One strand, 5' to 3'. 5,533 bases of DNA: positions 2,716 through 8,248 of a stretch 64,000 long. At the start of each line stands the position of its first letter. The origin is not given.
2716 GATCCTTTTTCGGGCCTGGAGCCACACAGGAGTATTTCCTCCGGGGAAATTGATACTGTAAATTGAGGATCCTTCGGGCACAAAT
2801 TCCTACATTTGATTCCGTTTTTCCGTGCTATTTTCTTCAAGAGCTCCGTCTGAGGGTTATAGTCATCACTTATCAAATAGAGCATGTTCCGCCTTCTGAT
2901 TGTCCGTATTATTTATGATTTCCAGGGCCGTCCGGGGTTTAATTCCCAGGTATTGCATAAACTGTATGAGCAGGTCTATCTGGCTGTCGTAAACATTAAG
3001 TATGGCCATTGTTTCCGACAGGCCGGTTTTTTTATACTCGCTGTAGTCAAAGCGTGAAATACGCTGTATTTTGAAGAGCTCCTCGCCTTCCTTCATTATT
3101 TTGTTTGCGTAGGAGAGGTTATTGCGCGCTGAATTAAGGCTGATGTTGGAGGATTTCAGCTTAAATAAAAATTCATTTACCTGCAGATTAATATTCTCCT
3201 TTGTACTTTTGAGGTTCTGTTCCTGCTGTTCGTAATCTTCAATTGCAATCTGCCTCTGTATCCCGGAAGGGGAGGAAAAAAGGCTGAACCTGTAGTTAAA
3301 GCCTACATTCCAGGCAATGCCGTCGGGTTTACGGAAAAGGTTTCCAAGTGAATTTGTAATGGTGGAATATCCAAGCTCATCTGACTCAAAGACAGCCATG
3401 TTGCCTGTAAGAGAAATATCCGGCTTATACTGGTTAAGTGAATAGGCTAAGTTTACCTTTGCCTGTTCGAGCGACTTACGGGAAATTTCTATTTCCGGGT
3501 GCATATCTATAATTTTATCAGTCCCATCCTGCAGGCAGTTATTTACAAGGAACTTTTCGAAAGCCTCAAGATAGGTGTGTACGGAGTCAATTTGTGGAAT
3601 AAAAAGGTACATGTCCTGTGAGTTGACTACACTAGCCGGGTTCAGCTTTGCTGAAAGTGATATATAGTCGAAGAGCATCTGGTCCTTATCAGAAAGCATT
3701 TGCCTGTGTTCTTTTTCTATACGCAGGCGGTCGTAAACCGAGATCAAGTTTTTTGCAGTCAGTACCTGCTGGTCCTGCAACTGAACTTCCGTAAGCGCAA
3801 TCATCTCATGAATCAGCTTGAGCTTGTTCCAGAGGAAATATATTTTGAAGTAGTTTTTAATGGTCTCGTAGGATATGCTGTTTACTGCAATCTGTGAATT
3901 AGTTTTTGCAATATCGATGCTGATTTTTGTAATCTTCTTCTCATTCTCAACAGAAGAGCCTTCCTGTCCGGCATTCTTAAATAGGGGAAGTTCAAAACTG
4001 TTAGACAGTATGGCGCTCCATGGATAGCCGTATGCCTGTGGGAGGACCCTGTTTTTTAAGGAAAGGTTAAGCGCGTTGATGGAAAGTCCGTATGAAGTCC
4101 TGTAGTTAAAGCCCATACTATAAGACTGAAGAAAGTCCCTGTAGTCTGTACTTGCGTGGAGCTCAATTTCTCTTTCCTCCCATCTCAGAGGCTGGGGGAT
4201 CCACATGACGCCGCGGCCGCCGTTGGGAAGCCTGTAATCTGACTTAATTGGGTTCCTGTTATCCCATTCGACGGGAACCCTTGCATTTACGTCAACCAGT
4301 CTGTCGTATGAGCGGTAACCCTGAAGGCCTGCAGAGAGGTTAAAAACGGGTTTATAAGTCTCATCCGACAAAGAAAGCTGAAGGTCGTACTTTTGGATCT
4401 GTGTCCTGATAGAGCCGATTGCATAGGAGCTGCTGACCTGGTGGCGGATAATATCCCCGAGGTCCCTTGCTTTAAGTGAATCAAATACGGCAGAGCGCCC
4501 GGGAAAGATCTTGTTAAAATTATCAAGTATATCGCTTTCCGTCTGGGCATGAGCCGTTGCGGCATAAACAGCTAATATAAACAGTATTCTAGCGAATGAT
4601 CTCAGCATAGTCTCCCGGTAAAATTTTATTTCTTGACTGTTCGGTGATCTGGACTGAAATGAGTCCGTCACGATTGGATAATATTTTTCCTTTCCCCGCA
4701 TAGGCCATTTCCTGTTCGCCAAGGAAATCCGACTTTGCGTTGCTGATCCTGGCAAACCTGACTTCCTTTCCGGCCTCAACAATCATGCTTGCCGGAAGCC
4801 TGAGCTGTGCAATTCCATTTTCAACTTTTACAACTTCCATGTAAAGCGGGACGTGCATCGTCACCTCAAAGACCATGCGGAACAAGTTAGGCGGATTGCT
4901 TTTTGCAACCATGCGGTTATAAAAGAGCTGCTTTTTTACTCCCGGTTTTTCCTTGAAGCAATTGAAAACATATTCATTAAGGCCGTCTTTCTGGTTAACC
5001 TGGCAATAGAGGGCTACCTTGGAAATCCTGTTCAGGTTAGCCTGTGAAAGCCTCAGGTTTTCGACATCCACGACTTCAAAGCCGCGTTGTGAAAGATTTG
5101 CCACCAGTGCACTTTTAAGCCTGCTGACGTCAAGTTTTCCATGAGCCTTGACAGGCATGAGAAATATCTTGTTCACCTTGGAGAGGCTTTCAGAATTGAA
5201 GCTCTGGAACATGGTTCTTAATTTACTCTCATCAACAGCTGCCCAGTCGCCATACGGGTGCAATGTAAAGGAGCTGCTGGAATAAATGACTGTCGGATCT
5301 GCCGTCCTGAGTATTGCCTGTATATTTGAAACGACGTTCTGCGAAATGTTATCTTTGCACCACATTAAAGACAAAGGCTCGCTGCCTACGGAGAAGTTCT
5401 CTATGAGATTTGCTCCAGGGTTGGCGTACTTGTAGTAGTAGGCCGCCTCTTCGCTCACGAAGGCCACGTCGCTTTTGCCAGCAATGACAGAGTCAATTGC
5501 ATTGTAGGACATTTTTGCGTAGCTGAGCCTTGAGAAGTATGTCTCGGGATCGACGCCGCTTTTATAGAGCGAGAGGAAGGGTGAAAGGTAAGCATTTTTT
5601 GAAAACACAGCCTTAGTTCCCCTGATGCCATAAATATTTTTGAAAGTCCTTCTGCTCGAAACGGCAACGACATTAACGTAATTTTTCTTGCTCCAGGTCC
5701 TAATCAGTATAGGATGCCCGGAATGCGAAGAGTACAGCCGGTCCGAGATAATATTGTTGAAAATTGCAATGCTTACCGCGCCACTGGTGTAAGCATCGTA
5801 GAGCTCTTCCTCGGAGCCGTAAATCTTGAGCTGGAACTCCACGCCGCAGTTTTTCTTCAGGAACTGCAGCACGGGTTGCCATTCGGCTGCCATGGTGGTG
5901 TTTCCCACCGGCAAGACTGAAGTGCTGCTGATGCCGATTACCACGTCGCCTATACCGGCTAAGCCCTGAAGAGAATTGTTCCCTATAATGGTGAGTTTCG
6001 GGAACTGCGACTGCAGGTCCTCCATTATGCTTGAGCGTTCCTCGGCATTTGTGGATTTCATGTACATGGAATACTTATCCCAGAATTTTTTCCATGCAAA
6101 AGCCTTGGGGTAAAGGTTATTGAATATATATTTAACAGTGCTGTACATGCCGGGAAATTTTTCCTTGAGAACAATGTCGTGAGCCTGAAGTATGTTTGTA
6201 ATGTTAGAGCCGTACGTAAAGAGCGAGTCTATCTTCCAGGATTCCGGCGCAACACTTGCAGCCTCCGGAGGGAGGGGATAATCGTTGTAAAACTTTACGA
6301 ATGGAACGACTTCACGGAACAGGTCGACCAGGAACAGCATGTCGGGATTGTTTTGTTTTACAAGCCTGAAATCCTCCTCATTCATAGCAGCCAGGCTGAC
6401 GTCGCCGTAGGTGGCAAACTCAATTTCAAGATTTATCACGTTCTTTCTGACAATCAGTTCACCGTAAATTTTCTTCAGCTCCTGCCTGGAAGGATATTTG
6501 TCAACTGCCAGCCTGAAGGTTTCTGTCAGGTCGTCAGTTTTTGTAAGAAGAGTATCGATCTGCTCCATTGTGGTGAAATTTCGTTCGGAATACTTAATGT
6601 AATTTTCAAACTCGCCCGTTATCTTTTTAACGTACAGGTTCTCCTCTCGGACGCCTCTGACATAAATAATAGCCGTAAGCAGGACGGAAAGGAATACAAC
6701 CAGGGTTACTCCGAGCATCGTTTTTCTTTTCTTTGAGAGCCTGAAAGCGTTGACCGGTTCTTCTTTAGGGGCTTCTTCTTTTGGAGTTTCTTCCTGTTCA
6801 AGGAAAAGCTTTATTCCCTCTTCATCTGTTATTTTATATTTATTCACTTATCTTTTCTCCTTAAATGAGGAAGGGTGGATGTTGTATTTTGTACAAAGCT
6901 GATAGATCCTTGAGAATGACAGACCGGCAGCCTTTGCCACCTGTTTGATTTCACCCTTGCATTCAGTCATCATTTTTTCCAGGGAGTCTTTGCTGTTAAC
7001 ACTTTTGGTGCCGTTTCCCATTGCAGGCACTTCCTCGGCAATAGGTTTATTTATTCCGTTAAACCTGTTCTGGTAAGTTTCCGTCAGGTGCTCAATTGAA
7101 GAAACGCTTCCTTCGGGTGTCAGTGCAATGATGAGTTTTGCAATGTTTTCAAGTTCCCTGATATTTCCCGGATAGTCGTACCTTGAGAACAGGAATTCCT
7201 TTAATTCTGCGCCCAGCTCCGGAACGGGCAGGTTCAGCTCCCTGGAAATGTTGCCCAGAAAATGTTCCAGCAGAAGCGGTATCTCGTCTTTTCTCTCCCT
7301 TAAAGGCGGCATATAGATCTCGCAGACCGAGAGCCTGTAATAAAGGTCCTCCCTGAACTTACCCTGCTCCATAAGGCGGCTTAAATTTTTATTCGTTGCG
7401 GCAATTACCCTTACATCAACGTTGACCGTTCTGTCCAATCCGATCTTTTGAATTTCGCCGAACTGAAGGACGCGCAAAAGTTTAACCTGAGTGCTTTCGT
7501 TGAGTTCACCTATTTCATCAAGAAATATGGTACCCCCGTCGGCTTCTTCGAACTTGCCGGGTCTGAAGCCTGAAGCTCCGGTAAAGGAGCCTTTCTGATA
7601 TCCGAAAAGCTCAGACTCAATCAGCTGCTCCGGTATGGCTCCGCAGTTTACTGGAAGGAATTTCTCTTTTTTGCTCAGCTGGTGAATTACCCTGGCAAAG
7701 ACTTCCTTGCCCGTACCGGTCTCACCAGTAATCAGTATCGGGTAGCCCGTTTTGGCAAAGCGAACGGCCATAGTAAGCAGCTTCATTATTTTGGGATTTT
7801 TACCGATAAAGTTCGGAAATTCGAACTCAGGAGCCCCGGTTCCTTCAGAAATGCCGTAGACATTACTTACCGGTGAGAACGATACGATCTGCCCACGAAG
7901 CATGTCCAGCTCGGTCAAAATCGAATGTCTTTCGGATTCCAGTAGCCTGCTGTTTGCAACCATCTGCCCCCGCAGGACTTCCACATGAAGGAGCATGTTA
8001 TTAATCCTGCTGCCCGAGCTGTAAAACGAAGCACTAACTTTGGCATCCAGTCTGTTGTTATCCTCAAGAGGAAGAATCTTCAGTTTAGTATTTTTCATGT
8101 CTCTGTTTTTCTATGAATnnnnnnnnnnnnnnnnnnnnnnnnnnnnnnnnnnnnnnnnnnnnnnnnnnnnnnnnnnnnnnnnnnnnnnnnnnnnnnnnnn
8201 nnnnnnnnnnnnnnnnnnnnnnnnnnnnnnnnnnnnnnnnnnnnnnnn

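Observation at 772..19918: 19-kb two-armed locus for double-glycine-leader, glycine-rich proteins, combining a cNMP-domain C39 exporter with sigma-54 control, twin ATP-grasp proteins and cytoplasmic SurA/parvulin-like proteins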

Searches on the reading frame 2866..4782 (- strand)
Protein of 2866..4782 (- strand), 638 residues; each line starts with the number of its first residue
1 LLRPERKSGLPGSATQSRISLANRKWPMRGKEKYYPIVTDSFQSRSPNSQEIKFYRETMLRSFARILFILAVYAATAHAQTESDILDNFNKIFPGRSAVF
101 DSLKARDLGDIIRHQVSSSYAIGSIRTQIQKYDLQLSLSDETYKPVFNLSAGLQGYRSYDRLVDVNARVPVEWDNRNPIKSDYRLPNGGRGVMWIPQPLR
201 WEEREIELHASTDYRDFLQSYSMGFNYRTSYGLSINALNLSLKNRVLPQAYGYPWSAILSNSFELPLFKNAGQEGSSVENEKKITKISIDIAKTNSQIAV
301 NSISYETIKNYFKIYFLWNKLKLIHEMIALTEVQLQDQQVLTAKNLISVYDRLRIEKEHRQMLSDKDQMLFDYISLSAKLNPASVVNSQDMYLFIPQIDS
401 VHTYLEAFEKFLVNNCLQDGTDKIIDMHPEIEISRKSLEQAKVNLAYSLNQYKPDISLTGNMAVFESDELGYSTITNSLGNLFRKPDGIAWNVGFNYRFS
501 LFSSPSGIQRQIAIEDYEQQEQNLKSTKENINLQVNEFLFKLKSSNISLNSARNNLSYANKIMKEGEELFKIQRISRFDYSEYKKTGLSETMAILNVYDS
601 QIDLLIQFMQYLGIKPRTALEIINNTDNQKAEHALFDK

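Call 3: search_protein_families(library=pfam, proteins=[window:2866-4782:-], max_evalue=0.01)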
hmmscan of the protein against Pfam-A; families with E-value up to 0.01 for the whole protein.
window:2866-4782:- (638 aa): 1 family
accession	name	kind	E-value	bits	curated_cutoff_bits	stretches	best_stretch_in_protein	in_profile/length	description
PF02321.23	OEP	-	4.1e-23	82.6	22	2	425-613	9-187/187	Outer membrane efflux protein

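Call 8: search_protein_families(library=ncbifam, proteins=[window:2866-4782:-], max_evalue=0.01)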
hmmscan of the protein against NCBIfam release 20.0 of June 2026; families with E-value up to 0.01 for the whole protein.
window:2866-4782:- (638 aa): 2 families
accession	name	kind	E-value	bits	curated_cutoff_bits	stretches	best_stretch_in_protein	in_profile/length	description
TIGR01844.1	type_I_sec_TolC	subfamily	0.0046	16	225.15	0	406-559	204-344/414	TolC family outer membrane protein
TIGR01843.1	type_I_hlyD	subfamily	0.006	15.6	208.65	0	514-584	131-201/422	HlyD family type I secretion periplasmic adaptor subunit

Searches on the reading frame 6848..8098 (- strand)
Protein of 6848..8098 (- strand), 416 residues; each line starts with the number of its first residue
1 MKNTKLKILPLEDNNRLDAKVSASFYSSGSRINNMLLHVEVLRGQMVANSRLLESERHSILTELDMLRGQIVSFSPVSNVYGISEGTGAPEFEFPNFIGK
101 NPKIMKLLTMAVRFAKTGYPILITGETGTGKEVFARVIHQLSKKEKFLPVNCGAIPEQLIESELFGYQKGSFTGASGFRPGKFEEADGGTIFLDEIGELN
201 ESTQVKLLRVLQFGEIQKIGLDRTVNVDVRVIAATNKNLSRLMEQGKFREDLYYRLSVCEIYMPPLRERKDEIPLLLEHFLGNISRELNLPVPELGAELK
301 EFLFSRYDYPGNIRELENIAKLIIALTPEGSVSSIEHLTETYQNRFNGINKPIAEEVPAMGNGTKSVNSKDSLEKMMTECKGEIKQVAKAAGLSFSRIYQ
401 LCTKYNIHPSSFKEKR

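Call 3: search_protein_families(library=pfam, proteins=[window:6848-8098:-], max_evalue=0.01)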
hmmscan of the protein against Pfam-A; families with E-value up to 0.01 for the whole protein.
window:6848-8098:- (416 aa): 8 families
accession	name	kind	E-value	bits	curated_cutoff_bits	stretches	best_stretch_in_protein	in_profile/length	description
PF00158.32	Sigma54_activat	-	6.1e-66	221.7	20.2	1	98-261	2-167/168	Sigma-54 interaction domain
PF14532.12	Sigma54_activ_2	-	2.5e-20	73.5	25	1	98-266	1-138/138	Sigma-54 interaction domain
PF25601.1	AAA_lid_14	-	6e-17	61.7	27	1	267-344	1-76/87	AAA+ ATPase lid domain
PF07728.20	AAA_5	-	1.4e-07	32.1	22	1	121-239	2-125/139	AAA domain (dynein-related subfamily)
PF00493.29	MCM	-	2e-06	27.5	23.3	1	120-251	59-187/224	MCM P-loop domain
PF01078.27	Mg_chelatase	-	0.00018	21.4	20.3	0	174-237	93-158/207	Magnesium chelatase, subunit ChlI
PF00004.35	AAA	-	0.0041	18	21.2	0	121-237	1-110/131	ATPase family associated with various cellular activities (AAA)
PF07724.20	AAA_2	-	0.0053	17.3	27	1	121-244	6-132/166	AAA domain (Cdc48 subfamily)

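Call 8: search_protein_families(library=ncbifam, proteins=[window:6848-8098:-], max_evalue=0.01)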
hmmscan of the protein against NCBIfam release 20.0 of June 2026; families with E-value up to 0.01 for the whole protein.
window:6848-8098:- (416 aa): 30 families (the best 25 are shown)
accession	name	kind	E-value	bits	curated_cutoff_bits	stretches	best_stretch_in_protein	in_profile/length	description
NF041552.1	TF_PrdR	equivalog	1.6e-93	314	795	1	93-405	265-576/577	sigma-54 dependent transcriptional regulator PrdR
TIGR01817.1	nifA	equivalog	8.4e-87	292.1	528.85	1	94-360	195-454/534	nif-specific transcriptional activator NifA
NF003451.0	PRK05022.1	equivalog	2.8e-84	283.7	476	1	96-393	191-496/512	nitric oxide reductase transcriptional regulator NorR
TIGR01818.1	ntrC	equivalog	1.3e-80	271.5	558.6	1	94-333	133-373/463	nitrogen regulation protein NR(I)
NF038308.1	RNA_repair_RtcR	equivalog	3.6e-80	270.3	650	1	89-365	174-452/530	RNA repair transcriptional activator RtcR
TIGR02915.1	PEP_resp_reg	equivalog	2.3e-76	257.5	502.6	1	94-407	138-444/445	PEP-CTERM-box response regulator transcription factor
TIGR02974.1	phageshock_pspF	equivalog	2.7e-74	250.4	443.55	1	98-357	2-263/336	phage shock protein operon transcriptional activator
NF008469.0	PRK11361.1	equivalog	2.3e-73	247.5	714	1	95-343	143-391/461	acetoacetate metabolism transcriptional regulator AtoC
NF050807.1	TransRegFlbDCaul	equivalog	3e-73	247.2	750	1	96-332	119-356/454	sigma-54-dependent transcriptional regulator FlbD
TIGR02329.1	propionate_PrpR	equivalog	9.5e-72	242.3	499.2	1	94-395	211-517/526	propionate catabolism operon regulatory protein PrpR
NF041906.1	V4R_TF_MobR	exception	5.1e-71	239.8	999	1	96-347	233-485/544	phenol degradation transcriptional regulator MobR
NF011953.0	PRK15424.1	equivalog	6e-71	239.6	703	1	95-398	219-527/538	propionate catabolism operon regulatory protein PrpR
NF011695.0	PRK15115.1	equivalog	1.2e-70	238.5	763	1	97-414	137-445/445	two-component system response regulator GlrR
NF008085.0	PRK10820.1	equivalog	7.3e-69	232.7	576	1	92-319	201-429/520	transcriptional regulator TyrR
NF049963.1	RespRegFlgRCampy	domain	1.4e-67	228.4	750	1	96-354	135-395/429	fla regulon two-component system response regulator FlgR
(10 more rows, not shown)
